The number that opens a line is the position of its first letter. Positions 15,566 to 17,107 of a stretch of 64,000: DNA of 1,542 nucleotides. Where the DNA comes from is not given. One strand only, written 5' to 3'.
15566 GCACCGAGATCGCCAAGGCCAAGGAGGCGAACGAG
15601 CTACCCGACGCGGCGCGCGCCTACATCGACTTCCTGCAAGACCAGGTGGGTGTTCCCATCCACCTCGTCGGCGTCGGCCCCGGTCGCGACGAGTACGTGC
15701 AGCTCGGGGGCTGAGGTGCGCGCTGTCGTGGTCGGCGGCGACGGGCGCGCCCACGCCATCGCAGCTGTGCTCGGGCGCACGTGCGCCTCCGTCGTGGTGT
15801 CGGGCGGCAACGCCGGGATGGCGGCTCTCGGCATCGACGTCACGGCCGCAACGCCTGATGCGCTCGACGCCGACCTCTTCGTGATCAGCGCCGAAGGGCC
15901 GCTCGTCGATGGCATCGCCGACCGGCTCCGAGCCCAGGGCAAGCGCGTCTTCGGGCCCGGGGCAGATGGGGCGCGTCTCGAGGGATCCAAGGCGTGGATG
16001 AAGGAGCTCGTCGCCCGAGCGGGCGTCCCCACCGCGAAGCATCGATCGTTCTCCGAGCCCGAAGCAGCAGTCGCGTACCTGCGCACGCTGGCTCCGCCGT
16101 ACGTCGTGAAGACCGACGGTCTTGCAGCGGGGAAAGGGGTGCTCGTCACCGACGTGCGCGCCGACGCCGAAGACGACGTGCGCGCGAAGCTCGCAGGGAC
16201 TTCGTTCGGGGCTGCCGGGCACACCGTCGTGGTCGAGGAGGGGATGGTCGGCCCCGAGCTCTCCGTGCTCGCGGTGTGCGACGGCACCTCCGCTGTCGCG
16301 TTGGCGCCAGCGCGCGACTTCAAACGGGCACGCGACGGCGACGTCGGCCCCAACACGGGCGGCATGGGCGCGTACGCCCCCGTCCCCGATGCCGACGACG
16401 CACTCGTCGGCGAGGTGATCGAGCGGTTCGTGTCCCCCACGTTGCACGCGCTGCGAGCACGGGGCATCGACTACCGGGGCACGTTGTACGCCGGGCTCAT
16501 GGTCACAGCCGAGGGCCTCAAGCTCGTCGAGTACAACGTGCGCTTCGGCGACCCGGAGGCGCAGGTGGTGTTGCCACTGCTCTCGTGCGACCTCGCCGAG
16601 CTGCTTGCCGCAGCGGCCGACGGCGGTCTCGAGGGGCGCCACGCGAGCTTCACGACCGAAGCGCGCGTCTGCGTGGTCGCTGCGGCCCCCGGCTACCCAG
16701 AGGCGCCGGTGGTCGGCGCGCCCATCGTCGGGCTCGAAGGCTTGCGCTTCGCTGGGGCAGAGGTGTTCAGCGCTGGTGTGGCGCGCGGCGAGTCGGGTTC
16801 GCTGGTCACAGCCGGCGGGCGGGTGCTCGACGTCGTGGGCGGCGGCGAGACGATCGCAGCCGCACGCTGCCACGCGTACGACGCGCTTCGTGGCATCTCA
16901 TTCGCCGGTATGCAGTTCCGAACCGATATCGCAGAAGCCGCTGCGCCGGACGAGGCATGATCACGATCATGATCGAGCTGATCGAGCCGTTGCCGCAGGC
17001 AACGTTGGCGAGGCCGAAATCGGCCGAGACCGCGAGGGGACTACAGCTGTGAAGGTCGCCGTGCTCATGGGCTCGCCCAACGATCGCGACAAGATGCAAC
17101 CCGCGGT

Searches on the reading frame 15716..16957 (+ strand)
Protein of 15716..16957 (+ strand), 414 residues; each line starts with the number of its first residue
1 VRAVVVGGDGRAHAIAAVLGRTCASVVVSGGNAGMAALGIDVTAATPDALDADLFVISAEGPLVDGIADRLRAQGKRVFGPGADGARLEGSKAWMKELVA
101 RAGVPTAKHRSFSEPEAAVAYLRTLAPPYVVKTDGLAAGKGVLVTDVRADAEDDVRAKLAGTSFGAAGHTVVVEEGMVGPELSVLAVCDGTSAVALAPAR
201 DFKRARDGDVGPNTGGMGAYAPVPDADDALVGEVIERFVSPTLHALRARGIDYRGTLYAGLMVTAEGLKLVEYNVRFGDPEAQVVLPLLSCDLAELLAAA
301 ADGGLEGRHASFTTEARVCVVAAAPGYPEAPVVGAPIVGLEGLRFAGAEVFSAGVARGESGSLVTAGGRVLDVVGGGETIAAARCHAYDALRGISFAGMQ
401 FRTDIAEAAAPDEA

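Call 16: search_protein_families(library=pfam, proteins=[window:15716-16957:+])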
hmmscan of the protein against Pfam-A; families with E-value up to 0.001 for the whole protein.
window:15716-16957:+ (414 aa): 3 families
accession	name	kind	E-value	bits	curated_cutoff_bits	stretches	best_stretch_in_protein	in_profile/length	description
PF01071.24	GARS_A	-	1.4e-66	224.5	27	1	90-282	1-194/194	Phosphoribosylglycinamide synthetase, ATP-grasp (A) domain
PF02843.22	GARS_C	-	4.5e-24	85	34.8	1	318-407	2-91/92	Phosphoribosylglycinamide synthetase, C domain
PF02844.21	GARS_N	-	5.1e-15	56.5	29.5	1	1-89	1-100/100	Phosphoribosylglycinamide synthetase, N domain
